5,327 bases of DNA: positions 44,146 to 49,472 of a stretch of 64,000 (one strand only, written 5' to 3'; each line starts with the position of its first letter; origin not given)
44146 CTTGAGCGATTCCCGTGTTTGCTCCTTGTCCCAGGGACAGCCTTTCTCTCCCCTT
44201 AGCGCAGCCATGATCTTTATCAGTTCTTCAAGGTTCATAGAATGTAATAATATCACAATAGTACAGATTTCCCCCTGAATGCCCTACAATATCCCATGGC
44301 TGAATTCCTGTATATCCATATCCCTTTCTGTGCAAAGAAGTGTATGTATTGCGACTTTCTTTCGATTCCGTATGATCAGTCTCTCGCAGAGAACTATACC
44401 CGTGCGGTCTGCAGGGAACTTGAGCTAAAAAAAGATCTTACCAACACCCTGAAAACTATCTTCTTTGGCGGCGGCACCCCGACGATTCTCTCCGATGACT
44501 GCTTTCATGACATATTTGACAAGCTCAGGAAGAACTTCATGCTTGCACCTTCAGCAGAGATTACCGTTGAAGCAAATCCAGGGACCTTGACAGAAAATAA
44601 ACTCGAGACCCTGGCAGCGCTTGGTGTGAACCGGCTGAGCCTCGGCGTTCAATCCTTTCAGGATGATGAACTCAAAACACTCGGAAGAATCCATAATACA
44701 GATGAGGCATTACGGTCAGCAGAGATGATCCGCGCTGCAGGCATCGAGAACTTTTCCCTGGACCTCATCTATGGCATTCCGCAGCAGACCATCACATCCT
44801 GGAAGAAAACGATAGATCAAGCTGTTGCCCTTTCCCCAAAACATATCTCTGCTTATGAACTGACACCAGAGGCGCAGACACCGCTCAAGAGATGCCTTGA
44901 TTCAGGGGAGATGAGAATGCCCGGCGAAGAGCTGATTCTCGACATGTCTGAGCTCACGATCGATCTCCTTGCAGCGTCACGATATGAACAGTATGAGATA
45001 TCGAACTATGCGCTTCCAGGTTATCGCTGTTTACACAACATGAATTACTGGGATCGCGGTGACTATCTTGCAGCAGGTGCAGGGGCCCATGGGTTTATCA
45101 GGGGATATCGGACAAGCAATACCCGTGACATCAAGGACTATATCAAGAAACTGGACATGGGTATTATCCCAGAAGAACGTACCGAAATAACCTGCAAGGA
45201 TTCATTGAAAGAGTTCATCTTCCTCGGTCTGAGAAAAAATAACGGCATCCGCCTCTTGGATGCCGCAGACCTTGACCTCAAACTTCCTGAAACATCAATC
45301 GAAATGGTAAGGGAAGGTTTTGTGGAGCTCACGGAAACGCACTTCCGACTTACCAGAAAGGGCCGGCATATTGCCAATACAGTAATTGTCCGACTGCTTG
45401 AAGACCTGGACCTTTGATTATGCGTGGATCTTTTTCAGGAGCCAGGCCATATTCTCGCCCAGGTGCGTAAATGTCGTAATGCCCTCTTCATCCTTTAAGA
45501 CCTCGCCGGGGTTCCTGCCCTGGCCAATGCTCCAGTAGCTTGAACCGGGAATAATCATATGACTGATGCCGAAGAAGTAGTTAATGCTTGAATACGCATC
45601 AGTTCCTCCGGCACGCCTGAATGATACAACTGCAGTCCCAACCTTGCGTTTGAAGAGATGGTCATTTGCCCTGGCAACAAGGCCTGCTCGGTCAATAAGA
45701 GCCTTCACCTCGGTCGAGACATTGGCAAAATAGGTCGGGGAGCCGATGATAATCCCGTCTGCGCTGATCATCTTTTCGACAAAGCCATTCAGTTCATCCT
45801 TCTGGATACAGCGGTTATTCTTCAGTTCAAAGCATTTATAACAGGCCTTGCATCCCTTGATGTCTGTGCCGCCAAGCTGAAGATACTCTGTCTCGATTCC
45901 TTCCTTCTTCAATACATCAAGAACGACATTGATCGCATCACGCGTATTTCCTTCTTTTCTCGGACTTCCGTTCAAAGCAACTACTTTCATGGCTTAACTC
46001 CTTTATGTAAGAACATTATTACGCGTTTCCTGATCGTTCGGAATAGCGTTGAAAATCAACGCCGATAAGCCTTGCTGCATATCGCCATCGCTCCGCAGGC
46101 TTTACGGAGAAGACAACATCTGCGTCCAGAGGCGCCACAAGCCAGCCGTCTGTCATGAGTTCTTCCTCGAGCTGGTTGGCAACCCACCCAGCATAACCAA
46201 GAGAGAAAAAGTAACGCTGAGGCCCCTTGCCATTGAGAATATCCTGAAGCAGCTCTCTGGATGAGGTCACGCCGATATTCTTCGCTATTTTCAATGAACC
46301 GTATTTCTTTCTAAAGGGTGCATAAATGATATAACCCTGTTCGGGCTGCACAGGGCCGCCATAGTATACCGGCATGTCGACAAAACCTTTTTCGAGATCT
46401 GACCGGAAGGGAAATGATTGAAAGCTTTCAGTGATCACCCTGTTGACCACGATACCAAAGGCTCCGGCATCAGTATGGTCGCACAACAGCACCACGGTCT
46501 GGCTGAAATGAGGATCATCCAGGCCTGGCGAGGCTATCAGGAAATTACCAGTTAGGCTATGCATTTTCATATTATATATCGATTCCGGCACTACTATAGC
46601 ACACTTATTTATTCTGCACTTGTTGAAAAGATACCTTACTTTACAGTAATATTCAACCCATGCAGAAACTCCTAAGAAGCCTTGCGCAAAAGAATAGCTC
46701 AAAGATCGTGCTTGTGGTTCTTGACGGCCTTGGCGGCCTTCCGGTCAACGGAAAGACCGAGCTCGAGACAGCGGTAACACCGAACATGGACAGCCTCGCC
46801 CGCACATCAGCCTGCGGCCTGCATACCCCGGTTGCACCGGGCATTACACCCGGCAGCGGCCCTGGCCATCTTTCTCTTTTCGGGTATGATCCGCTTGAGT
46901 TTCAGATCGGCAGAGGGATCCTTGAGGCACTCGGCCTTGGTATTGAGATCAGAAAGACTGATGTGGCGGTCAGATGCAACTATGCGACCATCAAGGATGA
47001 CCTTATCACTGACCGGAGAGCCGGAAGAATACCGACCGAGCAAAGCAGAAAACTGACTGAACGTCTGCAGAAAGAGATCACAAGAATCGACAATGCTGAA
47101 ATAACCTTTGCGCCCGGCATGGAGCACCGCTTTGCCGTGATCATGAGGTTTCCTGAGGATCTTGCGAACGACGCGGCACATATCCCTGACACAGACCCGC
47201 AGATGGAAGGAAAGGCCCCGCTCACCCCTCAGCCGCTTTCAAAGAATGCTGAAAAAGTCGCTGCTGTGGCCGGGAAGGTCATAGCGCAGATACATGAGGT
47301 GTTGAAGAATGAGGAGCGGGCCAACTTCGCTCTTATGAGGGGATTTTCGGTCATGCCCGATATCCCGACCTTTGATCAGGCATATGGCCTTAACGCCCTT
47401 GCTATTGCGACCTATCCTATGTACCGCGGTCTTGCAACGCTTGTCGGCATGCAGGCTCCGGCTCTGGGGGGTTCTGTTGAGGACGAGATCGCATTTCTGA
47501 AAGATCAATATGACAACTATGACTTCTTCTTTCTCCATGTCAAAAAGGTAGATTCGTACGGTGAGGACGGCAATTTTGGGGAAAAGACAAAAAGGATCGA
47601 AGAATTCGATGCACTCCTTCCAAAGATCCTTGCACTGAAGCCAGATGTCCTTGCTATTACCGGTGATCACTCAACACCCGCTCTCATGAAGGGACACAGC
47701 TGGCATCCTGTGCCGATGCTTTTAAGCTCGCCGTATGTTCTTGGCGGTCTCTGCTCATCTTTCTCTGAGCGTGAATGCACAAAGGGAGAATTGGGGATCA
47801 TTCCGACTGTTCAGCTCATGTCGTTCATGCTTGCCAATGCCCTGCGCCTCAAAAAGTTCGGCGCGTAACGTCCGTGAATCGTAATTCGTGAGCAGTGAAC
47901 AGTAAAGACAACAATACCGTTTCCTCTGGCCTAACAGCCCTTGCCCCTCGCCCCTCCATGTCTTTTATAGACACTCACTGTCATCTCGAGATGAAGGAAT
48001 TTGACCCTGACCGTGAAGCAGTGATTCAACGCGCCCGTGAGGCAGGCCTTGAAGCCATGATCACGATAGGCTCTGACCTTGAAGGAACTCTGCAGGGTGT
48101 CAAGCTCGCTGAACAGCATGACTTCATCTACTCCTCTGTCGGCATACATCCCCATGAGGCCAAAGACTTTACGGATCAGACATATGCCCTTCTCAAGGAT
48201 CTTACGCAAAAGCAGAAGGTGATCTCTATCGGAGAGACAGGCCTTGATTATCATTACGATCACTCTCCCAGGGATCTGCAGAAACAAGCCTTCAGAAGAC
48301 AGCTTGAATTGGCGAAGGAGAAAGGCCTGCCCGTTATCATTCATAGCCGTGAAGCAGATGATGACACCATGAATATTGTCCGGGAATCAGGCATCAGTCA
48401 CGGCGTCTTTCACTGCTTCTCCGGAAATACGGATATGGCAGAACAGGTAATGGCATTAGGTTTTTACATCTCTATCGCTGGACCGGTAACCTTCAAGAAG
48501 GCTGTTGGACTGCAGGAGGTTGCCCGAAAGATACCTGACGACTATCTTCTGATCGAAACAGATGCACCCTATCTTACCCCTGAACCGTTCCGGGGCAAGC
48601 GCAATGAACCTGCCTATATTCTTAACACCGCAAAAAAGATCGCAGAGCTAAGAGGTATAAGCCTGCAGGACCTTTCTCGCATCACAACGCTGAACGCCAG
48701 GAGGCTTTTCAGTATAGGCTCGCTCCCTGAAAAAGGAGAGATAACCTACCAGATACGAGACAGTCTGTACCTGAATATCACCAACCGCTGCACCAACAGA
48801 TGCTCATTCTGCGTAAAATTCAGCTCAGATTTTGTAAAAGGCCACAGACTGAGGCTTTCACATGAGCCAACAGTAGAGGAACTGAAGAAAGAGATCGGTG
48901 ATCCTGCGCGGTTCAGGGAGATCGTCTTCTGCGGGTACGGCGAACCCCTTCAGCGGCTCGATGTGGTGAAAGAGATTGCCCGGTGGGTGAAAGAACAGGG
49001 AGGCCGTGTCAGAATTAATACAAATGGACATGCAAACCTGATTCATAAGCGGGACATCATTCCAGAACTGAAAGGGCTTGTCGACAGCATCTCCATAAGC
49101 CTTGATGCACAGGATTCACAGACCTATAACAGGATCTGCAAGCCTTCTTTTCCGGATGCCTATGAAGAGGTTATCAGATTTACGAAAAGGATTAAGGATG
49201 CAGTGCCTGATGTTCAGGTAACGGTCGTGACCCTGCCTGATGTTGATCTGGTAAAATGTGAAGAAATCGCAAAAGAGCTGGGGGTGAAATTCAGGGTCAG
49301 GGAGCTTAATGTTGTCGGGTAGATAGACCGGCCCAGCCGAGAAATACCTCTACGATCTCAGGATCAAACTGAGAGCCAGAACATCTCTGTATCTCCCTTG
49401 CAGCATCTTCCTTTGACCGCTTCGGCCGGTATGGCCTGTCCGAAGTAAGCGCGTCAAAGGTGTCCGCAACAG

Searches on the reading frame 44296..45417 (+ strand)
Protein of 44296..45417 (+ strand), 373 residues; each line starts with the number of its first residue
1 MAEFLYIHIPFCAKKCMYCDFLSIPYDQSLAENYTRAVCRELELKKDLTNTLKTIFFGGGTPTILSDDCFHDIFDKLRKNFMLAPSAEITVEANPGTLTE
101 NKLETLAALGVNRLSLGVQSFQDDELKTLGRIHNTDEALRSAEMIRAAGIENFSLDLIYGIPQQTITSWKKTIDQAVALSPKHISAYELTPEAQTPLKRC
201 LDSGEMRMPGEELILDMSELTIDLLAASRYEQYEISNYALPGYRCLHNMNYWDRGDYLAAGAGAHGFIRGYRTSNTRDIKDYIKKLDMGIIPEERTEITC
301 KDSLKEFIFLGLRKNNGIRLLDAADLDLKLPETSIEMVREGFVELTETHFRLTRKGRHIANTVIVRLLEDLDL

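Call 52: search_protein_families(library=pfam, proteins=[window:44296-45417:+], max_evalue=0.000001)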
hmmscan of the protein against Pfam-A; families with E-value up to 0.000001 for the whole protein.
window:44296-45417:+ (373 aa): 2 families
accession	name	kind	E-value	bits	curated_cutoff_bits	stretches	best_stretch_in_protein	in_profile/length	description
PF04055.27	Radical_SAM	-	1.7e-26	93.8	29.5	1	6-175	1-165/166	Radical SAM superfamily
PF06969.22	HemN_C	-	1.4e-07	31.9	24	1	301-357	4-65/67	HemN C-terminal domain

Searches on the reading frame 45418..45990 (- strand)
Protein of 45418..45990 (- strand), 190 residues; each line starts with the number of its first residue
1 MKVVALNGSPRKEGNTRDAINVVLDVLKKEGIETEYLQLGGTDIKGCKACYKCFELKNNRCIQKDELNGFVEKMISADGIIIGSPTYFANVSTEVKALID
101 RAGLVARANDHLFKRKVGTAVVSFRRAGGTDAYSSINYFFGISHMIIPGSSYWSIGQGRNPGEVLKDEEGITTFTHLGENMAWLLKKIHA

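Call 52: search_protein_families(library=pfam, proteins=[window:45418-45990:-], max_evalue=0.000001)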
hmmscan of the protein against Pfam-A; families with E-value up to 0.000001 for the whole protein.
window:45418-45990:- (190 aa): 2 families
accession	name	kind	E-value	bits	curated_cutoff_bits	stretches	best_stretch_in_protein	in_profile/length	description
PF03358.20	FMN_red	-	3.5e-33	114.8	24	1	1-158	1-150/152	NADPH-dependent FMN reductase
PF02525.22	Flavodoxin_2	-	1.2e-08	35.3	27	1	1-134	1-142/198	Flavodoxin-like fold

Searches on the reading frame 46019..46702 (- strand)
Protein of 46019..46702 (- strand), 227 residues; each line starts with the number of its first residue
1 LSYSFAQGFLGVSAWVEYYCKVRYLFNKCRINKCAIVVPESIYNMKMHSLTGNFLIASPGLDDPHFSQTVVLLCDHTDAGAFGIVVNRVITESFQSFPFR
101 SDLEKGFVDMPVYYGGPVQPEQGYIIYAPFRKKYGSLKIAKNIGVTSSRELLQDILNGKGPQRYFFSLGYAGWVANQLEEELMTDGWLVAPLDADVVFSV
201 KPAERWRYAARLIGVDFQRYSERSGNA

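Call 52: search_protein_families(library=pfam, proteins=[window:46019-46702:-], max_evalue=0.000001)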
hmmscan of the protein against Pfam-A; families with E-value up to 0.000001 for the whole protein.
window:46019-46702:- (227 aa): 1 family
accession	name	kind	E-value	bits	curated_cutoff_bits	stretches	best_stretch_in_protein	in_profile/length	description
PF02622.21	DUF179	-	3.7e-40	137.9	27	1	59-214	1-157/157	AlgH-like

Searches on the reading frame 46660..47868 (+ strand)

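Call 52: search_protein_families(library=pfam, proteins=[window:46660-47868:+], max_evalue=0.000001)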
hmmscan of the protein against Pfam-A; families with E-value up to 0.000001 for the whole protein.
window:46660-47868:+ (402 aa): 2 families
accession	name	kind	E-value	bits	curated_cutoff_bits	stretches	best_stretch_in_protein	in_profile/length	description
PF10143.14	PhosphMutase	-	1.3e-49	168.8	21.5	1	47-219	1-168/170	2,3-bisphosphoglycerate-independent phosphoglycerate mutase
PF01676.23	Metalloenzyme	-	8.7e-46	156.9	24.3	1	15-392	2-251/252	Metalloenzyme superfamily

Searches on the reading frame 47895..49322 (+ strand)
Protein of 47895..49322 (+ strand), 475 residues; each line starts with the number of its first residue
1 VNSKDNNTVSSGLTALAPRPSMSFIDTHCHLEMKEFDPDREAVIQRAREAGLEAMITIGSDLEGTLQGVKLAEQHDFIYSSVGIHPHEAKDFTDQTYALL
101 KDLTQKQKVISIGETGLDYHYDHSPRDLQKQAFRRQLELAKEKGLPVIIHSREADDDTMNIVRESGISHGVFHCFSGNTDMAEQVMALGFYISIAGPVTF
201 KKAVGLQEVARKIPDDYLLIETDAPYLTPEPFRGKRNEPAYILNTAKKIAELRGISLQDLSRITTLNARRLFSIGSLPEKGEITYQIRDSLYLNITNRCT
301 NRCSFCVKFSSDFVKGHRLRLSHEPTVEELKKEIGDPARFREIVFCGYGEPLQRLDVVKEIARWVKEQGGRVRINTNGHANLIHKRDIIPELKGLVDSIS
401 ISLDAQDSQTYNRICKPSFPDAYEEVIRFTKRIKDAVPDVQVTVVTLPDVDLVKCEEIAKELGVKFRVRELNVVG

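Call 52: search_protein_families(library=pfam, proteins=[window:47895-49322:+], max_evalue=0.000001)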
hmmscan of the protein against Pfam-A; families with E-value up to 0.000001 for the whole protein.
window:47895-49322:+ (475 aa): 2 families
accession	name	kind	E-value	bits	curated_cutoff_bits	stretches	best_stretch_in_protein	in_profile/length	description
PF01026.27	TatD_DNase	-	3.1e-89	299.1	27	1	25-273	1-253/253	TatD related DNase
PF04055.27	Radical_SAM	-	1.8e-21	77.5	29.5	1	293-461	1-165/166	Radical SAM superfamily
